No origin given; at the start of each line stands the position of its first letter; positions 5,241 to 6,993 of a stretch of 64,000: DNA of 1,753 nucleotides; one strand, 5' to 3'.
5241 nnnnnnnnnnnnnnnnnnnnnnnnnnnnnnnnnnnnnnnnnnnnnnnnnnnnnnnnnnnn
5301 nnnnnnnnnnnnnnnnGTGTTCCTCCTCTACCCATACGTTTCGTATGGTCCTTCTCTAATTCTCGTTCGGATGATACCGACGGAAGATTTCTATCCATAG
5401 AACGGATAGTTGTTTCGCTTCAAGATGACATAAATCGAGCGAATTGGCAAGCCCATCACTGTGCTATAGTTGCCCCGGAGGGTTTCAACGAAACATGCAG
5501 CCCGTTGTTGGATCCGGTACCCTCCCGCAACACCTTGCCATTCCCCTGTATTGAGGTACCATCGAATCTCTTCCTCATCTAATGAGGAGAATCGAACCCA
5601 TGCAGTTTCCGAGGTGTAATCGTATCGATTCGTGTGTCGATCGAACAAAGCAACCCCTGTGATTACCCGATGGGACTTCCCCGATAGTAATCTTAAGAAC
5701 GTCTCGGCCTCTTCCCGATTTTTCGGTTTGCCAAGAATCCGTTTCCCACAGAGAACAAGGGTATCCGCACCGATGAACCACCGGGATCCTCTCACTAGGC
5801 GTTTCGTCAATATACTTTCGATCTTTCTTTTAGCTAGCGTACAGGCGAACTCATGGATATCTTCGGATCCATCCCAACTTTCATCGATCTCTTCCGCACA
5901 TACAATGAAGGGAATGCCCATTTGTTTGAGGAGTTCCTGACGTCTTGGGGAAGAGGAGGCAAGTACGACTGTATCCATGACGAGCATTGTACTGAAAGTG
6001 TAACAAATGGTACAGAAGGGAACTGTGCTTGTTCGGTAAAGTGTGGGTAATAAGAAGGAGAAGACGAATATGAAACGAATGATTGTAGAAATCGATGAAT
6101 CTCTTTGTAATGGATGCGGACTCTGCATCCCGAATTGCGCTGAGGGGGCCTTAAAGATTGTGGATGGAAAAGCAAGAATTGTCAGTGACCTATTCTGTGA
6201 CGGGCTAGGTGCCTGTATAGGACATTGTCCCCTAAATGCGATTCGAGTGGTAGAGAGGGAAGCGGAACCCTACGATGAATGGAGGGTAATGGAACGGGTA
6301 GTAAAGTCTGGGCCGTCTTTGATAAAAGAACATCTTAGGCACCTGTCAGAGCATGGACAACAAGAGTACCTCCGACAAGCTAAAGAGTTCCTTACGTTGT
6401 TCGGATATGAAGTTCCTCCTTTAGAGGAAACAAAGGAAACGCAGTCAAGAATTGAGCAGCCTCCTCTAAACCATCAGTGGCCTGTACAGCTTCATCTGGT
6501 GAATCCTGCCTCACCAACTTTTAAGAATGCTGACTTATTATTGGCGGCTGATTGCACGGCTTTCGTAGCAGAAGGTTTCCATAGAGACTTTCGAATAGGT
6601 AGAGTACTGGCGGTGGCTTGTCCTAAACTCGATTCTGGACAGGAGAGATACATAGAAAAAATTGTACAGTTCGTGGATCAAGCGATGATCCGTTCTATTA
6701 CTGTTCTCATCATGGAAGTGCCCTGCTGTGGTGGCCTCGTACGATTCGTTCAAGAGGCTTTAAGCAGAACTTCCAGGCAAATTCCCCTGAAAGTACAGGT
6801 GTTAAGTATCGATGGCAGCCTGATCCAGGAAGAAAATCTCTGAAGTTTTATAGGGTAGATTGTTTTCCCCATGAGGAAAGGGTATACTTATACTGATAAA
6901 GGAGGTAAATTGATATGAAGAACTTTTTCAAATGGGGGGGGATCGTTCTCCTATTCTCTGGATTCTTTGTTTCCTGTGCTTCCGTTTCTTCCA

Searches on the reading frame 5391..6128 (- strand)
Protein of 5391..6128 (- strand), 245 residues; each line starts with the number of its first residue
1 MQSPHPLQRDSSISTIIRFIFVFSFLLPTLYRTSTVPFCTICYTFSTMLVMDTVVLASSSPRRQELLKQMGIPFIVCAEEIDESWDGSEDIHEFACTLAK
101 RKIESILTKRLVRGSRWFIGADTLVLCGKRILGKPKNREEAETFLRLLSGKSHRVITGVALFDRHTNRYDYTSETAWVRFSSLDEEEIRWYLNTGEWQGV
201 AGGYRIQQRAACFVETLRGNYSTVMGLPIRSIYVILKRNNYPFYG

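Call 81: search_protein_families(library=pfam, proteins=[window:5391-6128:-], max_evalue=0.000001)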
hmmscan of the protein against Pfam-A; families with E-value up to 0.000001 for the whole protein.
window:5391-6128:- (245 aa): 1 family
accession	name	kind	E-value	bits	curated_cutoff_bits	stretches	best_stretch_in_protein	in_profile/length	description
PF02545.19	Maf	-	6.1e-55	186.2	27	1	54-238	2-186/187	Maf-like protein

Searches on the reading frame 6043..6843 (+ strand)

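Call 81: search_protein_families(library=pfam, proteins=[window:6043-6843:+], max_evalue=0.000001)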
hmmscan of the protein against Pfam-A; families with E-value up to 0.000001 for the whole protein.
window:6043-6843:+ (266 aa): 1 family
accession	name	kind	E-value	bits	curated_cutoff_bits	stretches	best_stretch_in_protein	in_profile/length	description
PF12837.12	Fer4_6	-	6.5e-07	29.4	25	1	14-37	1-24/24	4Fe-4S binding domain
